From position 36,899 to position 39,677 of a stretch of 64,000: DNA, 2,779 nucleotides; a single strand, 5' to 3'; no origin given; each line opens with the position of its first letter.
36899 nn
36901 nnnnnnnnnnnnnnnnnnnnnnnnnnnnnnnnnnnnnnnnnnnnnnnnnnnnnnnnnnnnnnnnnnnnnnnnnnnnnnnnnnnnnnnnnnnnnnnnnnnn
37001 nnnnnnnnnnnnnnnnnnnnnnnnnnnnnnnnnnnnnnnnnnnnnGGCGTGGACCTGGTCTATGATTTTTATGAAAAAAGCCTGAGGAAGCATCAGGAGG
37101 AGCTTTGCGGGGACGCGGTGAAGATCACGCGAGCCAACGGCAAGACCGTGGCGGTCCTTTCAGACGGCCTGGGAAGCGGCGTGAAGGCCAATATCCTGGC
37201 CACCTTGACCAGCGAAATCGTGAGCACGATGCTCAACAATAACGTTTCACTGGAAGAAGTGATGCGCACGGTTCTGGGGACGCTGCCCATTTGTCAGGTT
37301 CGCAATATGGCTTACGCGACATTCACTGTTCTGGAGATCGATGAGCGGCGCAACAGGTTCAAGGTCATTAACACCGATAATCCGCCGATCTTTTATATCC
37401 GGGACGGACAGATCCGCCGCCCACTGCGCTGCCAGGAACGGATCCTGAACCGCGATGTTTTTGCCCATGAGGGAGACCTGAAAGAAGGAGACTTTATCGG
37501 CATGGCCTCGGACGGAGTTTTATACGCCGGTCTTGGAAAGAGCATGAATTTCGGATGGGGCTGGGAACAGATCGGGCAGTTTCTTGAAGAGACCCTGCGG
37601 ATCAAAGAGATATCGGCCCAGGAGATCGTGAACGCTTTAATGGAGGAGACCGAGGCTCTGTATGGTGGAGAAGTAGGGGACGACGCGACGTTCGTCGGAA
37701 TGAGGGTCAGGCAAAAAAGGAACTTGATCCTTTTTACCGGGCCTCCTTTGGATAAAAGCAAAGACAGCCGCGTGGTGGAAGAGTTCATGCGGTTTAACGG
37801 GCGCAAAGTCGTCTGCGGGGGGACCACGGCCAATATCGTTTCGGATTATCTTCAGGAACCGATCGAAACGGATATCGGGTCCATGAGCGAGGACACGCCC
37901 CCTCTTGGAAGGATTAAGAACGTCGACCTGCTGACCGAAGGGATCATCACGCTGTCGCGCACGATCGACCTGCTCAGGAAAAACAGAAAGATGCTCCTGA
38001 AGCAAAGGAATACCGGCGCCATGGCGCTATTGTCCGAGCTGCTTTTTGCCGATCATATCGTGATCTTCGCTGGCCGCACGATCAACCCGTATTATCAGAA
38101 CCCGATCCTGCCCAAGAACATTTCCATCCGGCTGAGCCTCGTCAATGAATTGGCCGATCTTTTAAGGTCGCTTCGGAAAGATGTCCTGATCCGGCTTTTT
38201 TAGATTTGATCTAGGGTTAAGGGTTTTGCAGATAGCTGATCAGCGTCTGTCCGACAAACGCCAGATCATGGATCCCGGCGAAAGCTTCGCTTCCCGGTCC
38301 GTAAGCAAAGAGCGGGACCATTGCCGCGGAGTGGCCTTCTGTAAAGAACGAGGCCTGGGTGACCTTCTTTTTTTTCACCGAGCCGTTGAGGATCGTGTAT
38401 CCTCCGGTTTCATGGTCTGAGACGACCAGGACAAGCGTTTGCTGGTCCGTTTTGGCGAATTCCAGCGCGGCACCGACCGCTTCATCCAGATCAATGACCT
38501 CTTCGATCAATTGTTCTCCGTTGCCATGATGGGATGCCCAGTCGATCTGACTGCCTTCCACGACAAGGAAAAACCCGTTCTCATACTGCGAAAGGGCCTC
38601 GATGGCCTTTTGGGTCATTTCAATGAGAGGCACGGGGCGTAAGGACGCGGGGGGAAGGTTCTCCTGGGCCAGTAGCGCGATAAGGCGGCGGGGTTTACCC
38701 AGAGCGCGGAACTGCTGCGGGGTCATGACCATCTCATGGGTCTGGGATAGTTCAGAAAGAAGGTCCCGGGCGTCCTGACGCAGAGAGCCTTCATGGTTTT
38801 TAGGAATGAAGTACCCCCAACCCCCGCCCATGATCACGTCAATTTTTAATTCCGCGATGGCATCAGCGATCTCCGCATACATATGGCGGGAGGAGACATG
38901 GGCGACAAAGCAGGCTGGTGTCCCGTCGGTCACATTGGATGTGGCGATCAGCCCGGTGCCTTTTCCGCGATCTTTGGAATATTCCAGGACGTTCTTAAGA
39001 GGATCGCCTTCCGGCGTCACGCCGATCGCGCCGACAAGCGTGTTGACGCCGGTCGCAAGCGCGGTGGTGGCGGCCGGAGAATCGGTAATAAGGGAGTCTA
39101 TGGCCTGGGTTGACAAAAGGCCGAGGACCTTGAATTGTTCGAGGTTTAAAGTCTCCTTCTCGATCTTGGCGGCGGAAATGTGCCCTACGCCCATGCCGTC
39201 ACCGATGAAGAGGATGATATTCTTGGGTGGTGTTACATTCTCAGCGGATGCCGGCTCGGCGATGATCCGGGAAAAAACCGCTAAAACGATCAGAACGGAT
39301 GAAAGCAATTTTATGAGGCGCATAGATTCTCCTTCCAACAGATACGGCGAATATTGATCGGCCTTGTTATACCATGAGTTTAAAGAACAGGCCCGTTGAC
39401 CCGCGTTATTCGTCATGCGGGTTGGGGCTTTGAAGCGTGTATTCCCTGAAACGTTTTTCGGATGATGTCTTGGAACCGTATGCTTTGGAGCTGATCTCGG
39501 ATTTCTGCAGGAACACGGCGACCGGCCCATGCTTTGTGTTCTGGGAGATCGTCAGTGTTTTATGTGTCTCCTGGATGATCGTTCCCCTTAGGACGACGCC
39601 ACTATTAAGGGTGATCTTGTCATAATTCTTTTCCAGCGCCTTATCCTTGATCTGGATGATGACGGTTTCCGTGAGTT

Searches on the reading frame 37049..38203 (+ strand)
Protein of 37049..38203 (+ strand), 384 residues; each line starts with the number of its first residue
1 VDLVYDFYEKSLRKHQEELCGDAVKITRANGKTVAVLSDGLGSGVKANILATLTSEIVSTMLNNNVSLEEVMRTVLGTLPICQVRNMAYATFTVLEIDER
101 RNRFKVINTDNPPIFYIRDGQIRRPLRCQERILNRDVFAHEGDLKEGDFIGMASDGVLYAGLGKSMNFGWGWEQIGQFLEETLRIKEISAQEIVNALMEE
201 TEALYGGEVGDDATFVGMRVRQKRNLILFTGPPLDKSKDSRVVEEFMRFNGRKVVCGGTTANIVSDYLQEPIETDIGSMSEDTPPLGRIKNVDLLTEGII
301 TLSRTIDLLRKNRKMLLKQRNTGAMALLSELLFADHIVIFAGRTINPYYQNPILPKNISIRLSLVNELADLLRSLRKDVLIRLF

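Call 3: search_protein_families(library=pfam, proteins=[window:37049-38203:+], max_evalue=0.01)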
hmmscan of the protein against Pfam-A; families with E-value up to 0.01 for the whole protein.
window:37049-38203:+ (384 aa): 1 family
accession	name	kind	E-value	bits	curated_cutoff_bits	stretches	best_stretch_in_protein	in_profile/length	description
PF07228.17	SpoIIE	-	4.1e-20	73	25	1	30-220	2-191/192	Stage II sporulation protein E (SpoIIE)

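Call 4: search_protein_families(library=ncbifam, proteins=[window:37049-38203:+], max_evalue=0.01)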
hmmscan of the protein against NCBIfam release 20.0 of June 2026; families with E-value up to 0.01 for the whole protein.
window:37049-38203:+ (384 aa): 1 family
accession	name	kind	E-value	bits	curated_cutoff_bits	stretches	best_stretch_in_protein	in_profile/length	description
TIGR02865.1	spore_II_E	equivalog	1.8e-13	49.4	490.8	1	13-220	560-763/764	stage II sporulation protein E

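Call 56: find_related_loci(query=A5, collection=genome_contigs, flank=9000)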
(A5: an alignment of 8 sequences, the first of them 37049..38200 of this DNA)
Query A5 (384 aa) in genome_contigs; peptide patterns used: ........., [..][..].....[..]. (x = any residue, [..] = any of these).
600 stretches matched a pattern (row limit reached: there are more); 597 encode a relative of the query (tblastn E <= 1e-3); the best 80 are kept; 80 distinct loci.
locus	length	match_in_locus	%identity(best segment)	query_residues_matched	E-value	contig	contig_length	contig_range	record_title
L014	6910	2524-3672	56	1-381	1e-141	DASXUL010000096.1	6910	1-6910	MAG TPA_asm: Armatimonadota bacterium isolate SMAG_U4717 k141_132002, whole genome shotgun sequence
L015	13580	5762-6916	55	1-383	2e-139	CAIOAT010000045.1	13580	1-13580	MAG: Candidatus Omnitrophica bacterium isolate AM-2014-D6_bin-627 genome assembly, contig: bin-627:45/50, whole genome s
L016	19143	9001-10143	55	1-379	4e-137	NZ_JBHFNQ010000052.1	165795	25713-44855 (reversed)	Floridaenema aerugineum BLCC-F46 bin1.fa-52, whole genome shotgun sequence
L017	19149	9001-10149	54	1-381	7e-137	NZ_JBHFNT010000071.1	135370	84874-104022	Floridaenema evergladense BLCC-F167 bin1.fa-71, whole genome shotgun sequence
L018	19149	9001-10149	54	1-381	2e-136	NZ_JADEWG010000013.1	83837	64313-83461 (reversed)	[Phormidium] sp. LEGE 05292 NODE_13_length_83837_cov_19.3137, whole genome shotgun sequence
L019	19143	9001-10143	55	1-379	1e-135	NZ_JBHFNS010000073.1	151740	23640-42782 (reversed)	Floridaenema fluviatile BLCC-F154 k141_1721, whole genome shotgun sequence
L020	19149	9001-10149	52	1-381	1e-135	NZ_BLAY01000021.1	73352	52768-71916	Microseira wollei NIES-4236 sequence021, whole genome shotgun sequence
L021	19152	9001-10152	52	1-382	4e-135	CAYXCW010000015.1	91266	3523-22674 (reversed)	MAG TPA_asm: uncultured bacterium isolate binchicken_co319_167 genome assembly, contig: NODE_349_length_91266_cov_24.193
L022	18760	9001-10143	54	1-379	5e-133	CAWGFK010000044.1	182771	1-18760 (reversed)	MAG: uncultured cyanobacterium isolate MFD01721.bin.1.50 genome assembly, contig: contig_48237, whole genome shotgun seq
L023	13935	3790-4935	51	2-381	1e-131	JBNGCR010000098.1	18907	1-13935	MAG: Limnospira sp. isolate E05-005 bin49.fa-98, whole genome shotgun sequence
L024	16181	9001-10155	52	1-383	2e-131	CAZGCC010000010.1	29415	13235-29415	MAG TPA_asm: uncultured bacterium isolate binchicken_co113_1 genome assembly, contig: NODE_1706_length_29415_cov_4.17391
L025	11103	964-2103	54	2-379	6e-131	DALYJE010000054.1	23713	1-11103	MAG TPA_asm: Coleofasciculaceae cyanobacterium CTOTU46609 NODE_184_length_23713_cov_5.411362, whole genome shotgun seque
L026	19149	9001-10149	51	1-381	6e-131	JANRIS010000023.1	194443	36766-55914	MAG: Leptolyngbyaceae cyanobacterium bins.349 k141_1939673, whole genome shotgun sequence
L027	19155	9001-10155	51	1-382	2e-130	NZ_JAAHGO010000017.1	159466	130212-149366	MAG: Okeania sp. SIO2C9 2C9_NODE_17, whole genome shotgun sequence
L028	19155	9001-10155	53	1-383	4e-130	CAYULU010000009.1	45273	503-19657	MAG TPA_asm: uncultured bacterium isolate SRP263991_co2_526 genome assembly, contig: NODE_645_length_45273_cov_84.046530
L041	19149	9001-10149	50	1-381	5e-124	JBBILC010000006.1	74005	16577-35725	MAG: Coleofasciculaceae cyanobacterium bin_20 isolate PGF172224_bin_20 NODE_224_length_74005_cov_6.574875, whole genome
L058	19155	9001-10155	44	1-382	5e-101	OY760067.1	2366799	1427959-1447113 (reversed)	MAG: Anaerolineales bacterium isolate e1712b75-d4f6-4c5e-bc49-bbfdc0d5b476 genome assembly, chromosome: 2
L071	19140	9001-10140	40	3-382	2e-92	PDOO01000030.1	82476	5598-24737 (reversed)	MAG: Candidatus Cloacimonadota bacterium isolate DOLZORAL124_36_10 DolZOral124_scaffold_267, whole genome shotgun sequen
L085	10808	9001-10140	39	1-384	1e-89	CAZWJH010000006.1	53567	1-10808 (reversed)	MAG TPA_asm: uncultured Clostridia bacterium isolate binchicken_co19_573 genome assembly, contig: NODE_643_length_53567_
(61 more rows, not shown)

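Call 67: search_solved_structures(query=A5, max_evalue=1)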
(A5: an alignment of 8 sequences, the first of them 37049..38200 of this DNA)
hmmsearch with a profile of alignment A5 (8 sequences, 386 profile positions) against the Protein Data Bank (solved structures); distinct sequences matched with E-value up to 1: 6.
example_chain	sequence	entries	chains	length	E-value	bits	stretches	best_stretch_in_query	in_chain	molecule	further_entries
5mqh_A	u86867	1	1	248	5.7e-15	58.5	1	12-221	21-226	Serine phosphatase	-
3t91_A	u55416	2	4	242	1.4e-14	57.1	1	12-221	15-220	Stage II sporulation protein E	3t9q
5ucg_A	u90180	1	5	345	5.4e-14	55.2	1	12-221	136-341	Stage II sporulation protein E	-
3pu9_A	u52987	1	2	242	1.3e-08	37.5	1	5-224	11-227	Protein serine/threonine phosphatase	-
3w40_A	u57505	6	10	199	2.3e-07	33.4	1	10-183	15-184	Phosphoserine phosphatase RsbX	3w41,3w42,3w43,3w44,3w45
3zt9_A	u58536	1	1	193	0.04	16.2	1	13-180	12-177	Stage II sporulation protein E (SpoIIE)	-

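Call 68: find_homologous_proteins(query=L085:6385-7254:+, max_evalue=1e-8)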
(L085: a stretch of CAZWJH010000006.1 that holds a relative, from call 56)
Query L085:6385-7254:+ (290 aa): 9 proteins with E <= 1e-8 among 1596 candidates.
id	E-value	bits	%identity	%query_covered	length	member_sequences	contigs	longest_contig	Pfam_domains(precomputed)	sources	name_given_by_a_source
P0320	7.6e-185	631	100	100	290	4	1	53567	PF02629.26,PF06971.20,PF08279.19,PF01257.26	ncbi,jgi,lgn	-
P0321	8.8e-127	440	71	100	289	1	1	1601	PF02629.26,PF06971.20,PF01257.26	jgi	jgi:NADH/NAD ratio-sensing transcriptional regulator Rex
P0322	2.0e-99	350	58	100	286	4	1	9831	PF02629.26,PF06971.20,PF01257.26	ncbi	-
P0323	3.3e-73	264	45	100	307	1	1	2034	PF02629.26,PF06971.20,PF01257.26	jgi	-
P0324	8.5e-71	256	45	99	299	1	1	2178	PF02629.26,PF06971.20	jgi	-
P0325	5.7e-68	247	42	98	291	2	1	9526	PF02629.26,PF06971.20,PF01257.26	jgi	jgi:redox-sensing transcriptional repressor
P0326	1.1e-67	246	43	98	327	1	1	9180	PF02629.26,PF06971.20,PF01257.26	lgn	-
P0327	4.7e-66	241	42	99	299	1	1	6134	PF02629.26,PF06971.20,PF01257.26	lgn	-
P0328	1.4e-65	239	43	99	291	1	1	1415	PF02629.26,PF06971.20,PF01257.26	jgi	jgi:redox-sensing transcriptional repressor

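Call 72: search_protein_families(library=pfam, proteins=[L058:11259-13889:+, L058:10221-10748:+, L058:7728-8456:+, L071:7762-8418:+, L085:6385-7254:+], max_evalue=0.001)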
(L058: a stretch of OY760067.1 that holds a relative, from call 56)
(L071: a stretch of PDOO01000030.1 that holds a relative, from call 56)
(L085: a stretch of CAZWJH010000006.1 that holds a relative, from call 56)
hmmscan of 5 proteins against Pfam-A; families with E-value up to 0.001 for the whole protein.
L058:11259-13889:+ (877 aa): 4 families
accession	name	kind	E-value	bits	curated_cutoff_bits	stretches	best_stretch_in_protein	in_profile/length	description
PF25137.1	ADH_Fe_C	-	3.8e-55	187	27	1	658-871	1-194/194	Fe-containing alcohol dehydrogenase family, C-terminal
PF00465.25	Fe-ADH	-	2e-46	158.1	31.3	1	470-646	1-167/168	Iron-containing alcohol dehydrogenase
PF00171.27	Aldedh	-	9.5e-30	104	23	1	13-413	21-426/461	Aldehyde dehydrogenase family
PF13685.12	Fe-ADH_2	-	3.6e-09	37.2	28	1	480-566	10-93/149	Iron-containing alcohol dehydrogenase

L058:10221-10748:+ (176 aa): 0 families

L058:7728-8456:+ (243 aa): 3 families
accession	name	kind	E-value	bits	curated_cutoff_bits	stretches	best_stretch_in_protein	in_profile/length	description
PF02629.25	CoA_binding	-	3.3e-20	73.1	22.3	1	110-205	3-96/97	CoA binding domain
PF06971.19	Put_DNA-bind_N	-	4.4e-16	59.1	27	1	33-79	2-48/49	Putative DNA-binding protein N-terminus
PF08279.18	HTH_11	-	0.00044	20.5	25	0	47-92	5-44/55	HTH domain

L071:7762-8418:+ (219 aa): 2 families
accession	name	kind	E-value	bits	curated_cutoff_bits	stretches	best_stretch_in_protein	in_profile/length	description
PF02629.25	CoA_binding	-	4.6e-21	75.8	22.3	1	85-180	4-97/97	CoA binding domain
PF06971.19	Put_DNA-bind_N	-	2.2e-13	50.5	27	1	7-53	2-48/49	Putative DNA-binding protein N-terminus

L085:6385-7254:+ (290 aa): 5 families
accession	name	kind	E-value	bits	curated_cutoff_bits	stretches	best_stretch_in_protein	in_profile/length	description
PF06971.19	Put_DNA-bind_N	-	6.3e-13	49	27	1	2-44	5-48/49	Putative DNA-binding protein N-terminus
PF01257.25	2Fe-2S_thioredx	-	7.5e-08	32.8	24.8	1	195-280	53-142/145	Thioredoxin-like [2Fe-2S] ferredoxin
PF02629.25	CoA_binding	-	2e-05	25.7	22.3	1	76-170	3-96/97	CoA binding domain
PF08279.18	HTH_11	-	2e-05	24.8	25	1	12-64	4-50/55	HTH domain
PF08220.18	HTH_DeoR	-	0.00083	19.5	21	0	19-52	10-42/57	DeoR-like helix-turn-helix domain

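Call 83: predict_structure(protein=window:37049-38200:+)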
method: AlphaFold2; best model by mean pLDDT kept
length: 384 residues; sequences in the alignment: 1
mean_pLDDT: 39.5   pTM: 0.26
mean pLDDT of the five models: 39.5, 36.2, 33.5, 31.8, 29.8
residues with pLDDT >= 90: 0; 70-90: 2; 50-70: 87; < 50: 295
segments of 3 or more residues with pLDDT < 50: 27-35, 39-45, 66-302, 333-362
pLDDT, mean of each block of 10 residues (from residue 1): 55 61 50 47 50 55 51 43 28 30 31 28 25 25 32 30 30 40 36 38 30 31 29 34 33 29 30 28 27 40 53 56 51 43 35 37 56 66 57
secondary structure, 60 per line:
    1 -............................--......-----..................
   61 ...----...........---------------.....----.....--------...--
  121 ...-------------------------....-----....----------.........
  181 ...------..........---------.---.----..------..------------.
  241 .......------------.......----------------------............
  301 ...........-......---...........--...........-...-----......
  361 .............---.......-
elements in order: H2-23 E24-29 E32-37 H43-63 H68-78 E94-98 E103-107 E116-118 E121-123 E149-152 E158-161 H172-183 H190-199 H240-247 H260-266 H289-311 H313-318 H322-332 H335-345 H355-373 H377-383

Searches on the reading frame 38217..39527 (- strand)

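Call 92: search_protein_families(library=pfam, proteins=[window:38217-39527:-], max_evalue=0.00001)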
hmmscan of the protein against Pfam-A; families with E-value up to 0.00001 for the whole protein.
window:38217-39527:- (436 aa): 2 families
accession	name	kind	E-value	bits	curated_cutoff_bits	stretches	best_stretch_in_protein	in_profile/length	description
PF00245.25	Alk_phosphatase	-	4.2e-75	253.7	24.4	1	102-382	2-325/423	Alkaline phosphatase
PF01676.23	Metalloenzyme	-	5.4e-10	39.6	24.3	1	303-434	133-249/252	Metalloenzyme superfamily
